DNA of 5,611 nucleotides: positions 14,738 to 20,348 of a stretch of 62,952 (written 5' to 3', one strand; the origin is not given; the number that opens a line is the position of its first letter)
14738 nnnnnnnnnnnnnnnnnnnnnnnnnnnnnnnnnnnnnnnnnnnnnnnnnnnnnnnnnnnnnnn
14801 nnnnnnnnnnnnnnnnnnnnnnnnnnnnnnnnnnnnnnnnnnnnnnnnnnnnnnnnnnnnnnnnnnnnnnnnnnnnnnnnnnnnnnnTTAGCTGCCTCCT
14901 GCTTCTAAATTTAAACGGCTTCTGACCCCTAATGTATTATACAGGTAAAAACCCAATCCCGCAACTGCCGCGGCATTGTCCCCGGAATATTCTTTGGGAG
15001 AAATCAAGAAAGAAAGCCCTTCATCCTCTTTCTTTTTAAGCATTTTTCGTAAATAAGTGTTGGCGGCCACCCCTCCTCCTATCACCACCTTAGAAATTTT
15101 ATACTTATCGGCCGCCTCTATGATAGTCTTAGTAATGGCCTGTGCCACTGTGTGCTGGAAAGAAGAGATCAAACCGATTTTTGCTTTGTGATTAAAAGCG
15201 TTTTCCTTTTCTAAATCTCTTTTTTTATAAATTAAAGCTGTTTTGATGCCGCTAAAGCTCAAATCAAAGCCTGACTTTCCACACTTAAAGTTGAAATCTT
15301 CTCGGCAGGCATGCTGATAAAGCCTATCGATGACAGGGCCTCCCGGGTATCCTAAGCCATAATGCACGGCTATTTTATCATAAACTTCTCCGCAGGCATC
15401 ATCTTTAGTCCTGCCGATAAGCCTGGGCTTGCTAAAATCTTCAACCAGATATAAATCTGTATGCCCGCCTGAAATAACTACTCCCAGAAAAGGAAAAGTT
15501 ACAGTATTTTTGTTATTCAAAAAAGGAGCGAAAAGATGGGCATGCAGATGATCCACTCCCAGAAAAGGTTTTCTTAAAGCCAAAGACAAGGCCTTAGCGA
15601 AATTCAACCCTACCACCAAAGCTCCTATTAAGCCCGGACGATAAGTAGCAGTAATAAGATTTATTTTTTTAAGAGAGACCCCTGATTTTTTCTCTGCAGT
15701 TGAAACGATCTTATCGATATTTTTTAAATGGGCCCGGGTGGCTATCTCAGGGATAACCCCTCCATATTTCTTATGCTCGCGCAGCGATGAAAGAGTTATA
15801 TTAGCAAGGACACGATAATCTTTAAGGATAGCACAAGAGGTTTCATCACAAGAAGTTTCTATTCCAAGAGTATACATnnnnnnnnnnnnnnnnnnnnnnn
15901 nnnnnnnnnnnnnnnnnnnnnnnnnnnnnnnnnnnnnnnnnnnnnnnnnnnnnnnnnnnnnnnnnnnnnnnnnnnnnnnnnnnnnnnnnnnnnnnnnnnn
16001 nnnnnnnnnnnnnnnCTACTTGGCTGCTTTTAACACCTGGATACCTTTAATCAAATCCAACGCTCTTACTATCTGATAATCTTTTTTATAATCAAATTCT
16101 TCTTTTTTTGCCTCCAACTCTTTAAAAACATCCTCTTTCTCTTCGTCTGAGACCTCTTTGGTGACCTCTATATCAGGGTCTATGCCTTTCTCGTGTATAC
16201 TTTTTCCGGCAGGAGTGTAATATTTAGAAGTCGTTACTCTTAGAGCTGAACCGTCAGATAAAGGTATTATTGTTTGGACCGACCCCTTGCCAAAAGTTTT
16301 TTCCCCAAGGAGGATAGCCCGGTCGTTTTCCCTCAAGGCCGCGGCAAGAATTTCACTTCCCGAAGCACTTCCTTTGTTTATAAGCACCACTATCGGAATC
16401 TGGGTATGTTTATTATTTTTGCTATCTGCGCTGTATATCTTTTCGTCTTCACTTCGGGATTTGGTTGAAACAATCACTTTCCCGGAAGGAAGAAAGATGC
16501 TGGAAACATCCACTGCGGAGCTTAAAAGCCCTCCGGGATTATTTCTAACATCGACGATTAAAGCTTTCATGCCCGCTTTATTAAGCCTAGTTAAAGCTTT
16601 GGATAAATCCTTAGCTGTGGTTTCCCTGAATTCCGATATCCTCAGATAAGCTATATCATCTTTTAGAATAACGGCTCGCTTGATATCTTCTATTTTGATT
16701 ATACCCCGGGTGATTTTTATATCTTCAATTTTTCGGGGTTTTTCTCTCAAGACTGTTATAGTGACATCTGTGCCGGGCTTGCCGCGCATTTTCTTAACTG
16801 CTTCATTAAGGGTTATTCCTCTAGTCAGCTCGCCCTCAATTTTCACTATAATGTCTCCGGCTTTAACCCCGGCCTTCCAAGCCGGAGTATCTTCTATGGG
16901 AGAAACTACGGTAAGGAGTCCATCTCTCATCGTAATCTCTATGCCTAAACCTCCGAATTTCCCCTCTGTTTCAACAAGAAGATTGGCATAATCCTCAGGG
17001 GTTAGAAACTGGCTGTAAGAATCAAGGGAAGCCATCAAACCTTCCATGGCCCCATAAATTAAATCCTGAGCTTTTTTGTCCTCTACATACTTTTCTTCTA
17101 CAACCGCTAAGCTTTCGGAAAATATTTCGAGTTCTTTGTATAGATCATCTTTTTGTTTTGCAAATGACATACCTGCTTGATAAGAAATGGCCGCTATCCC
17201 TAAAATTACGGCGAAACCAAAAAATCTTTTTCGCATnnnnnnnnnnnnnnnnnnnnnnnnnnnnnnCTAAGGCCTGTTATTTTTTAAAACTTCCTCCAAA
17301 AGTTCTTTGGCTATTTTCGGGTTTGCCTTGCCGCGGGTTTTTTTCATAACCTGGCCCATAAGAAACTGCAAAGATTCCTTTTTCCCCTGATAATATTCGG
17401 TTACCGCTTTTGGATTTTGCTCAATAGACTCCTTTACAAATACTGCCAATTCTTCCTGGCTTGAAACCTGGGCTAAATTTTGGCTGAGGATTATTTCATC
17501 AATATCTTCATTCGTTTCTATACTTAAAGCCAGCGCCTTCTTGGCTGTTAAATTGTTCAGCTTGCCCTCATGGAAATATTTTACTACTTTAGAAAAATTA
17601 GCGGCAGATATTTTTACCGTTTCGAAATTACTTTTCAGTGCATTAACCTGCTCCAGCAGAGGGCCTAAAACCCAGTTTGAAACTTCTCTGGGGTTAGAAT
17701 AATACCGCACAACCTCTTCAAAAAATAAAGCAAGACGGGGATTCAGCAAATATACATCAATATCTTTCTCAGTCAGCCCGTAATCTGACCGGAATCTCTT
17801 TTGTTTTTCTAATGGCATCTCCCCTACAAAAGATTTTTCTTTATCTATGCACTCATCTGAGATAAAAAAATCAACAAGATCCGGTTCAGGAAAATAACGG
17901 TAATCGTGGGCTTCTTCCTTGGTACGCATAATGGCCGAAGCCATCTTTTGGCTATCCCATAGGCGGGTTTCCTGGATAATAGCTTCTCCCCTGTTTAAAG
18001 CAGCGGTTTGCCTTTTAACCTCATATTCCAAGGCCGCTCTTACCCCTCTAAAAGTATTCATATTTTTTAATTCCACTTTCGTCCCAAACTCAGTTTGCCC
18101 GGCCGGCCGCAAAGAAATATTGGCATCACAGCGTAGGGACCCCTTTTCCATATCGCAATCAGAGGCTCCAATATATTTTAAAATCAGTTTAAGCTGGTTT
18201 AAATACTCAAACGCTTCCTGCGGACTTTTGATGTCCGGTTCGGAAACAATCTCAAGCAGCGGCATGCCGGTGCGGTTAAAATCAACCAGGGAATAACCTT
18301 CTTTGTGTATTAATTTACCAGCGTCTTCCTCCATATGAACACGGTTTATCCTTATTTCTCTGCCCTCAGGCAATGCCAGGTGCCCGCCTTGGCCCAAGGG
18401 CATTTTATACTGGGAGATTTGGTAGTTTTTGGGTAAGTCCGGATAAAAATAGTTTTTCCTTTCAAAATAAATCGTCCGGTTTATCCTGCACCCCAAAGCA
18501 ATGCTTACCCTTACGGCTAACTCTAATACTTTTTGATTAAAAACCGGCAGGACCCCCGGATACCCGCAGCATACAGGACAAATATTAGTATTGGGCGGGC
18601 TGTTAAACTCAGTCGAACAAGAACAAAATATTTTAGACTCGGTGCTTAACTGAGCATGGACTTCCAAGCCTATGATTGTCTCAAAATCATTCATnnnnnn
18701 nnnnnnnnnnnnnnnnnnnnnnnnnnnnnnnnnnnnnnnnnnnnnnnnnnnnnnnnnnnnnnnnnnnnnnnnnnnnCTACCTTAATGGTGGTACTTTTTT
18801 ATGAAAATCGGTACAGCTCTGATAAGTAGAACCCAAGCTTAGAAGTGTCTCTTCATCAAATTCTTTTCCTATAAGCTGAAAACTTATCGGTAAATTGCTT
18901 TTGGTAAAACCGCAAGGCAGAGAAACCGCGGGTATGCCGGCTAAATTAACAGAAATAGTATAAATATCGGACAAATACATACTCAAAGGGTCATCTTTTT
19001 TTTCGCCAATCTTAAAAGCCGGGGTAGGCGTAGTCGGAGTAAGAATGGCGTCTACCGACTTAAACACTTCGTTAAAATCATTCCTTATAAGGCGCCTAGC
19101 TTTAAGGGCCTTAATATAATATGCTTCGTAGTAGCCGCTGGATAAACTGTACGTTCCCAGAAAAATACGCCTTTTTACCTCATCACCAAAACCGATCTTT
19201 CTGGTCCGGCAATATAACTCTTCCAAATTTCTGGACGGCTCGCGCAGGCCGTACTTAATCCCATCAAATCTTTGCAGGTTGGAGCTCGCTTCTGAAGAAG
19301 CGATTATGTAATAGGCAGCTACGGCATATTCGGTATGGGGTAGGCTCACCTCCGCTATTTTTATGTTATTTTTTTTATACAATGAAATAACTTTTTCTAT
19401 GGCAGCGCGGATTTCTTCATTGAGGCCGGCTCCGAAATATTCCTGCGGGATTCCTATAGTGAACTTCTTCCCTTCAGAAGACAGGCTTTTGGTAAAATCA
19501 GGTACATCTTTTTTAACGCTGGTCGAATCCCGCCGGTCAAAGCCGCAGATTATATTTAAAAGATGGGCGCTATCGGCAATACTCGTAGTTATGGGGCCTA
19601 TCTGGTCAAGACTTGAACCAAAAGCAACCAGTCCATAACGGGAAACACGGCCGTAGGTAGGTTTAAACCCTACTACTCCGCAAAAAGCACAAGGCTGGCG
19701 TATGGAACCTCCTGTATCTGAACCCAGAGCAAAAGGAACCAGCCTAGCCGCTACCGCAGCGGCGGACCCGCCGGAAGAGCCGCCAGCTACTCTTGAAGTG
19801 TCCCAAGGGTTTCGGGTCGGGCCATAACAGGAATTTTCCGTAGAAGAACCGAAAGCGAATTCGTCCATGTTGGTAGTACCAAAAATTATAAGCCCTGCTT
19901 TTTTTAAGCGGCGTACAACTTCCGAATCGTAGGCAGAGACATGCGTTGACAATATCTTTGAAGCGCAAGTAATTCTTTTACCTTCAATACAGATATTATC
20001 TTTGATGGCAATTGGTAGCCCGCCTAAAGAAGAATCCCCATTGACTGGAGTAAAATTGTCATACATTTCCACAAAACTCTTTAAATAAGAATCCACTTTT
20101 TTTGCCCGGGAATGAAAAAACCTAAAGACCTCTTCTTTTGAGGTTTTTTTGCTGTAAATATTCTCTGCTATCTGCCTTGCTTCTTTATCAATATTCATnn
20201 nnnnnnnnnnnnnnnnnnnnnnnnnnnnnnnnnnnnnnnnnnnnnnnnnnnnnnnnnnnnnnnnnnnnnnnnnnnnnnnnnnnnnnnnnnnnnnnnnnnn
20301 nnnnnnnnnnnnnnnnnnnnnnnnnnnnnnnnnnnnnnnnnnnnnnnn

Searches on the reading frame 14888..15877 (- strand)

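Call 63: search_protein_families(library=pfam, proteins=[window:14888-15877:-], max_evalue=0.00001)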
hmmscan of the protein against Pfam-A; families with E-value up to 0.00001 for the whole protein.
window:14888-15877:- (329 aa): 2 families
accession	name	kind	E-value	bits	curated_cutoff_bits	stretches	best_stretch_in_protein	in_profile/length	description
PF00814.31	TsaD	-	4.6e-75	253.2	24.8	1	23-306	2-263/264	tRNA N6-adenosine threonylcarbamoyltransferase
PF22521.2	HypF_C_2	-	2.9e-08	34.2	27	1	233-301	166-235/241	Carbamoyltransferase, Kae1-like Domain, second subdomain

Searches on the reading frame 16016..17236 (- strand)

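Call 63: search_protein_families(library=pfam, proteins=[window:16016-17236:-], max_evalue=0.00001)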
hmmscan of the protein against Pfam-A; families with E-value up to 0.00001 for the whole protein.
window:16016-17236:- (406 aa): 4 families
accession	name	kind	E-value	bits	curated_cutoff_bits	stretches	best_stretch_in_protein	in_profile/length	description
PF03572.23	Peptidase_S41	-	7e-61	205.1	24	1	194-358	1-165/165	Peptidase family S41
PF13180.12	PDZ_2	-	1.8e-12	47.8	27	1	95-169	1-74/80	PDZ domain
PF17820.7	PDZ_6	-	2.3e-12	46.9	27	1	110-164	2-54/54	PDZ domain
PF00595.29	PDZ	-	6.9e-08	33.2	23.2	1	91-162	7-80/81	PDZ domain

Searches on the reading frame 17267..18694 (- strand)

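Call 63: search_protein_families(library=pfam, proteins=[window:17267-18694:-], max_evalue=0.00001)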
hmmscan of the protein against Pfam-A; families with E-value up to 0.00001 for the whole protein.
window:17267-18694:- (475 aa): 2 families
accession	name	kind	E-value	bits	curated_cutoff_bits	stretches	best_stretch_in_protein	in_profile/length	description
PF02934.20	GatB_N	-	1.2e-118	395.7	23.4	1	7-283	2-276/277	GatB/GatE catalytic domain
PF02637.23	GatB_Yqey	-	3.2e-41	141.1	27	1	324-470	2-148/148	GatB domain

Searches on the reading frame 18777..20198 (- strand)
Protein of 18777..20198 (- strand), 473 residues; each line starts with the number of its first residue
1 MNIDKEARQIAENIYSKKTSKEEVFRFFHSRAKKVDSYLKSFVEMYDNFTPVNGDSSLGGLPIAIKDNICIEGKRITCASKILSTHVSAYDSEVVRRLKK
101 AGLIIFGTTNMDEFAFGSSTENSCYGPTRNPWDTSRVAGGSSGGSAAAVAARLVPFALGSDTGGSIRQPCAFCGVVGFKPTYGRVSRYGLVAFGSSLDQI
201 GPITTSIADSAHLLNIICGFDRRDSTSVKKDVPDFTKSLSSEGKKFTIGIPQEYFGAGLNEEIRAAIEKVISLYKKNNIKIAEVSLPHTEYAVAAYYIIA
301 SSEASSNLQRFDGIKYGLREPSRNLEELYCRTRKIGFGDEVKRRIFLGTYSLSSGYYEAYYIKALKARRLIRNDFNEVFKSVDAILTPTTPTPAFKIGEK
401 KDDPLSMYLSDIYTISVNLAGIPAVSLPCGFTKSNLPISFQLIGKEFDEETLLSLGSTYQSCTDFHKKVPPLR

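Call 63: search_protein_families(library=pfam, proteins=[window:18777-20198:-], max_evalue=0.00001)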
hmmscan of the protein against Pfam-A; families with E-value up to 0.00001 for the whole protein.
window:18777-20198:- (473 aa): 1 family
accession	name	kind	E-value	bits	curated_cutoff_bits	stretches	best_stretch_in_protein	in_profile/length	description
PF01425.27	Amidase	-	6.4e-151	503.8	27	1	55-453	44-445/445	Amidase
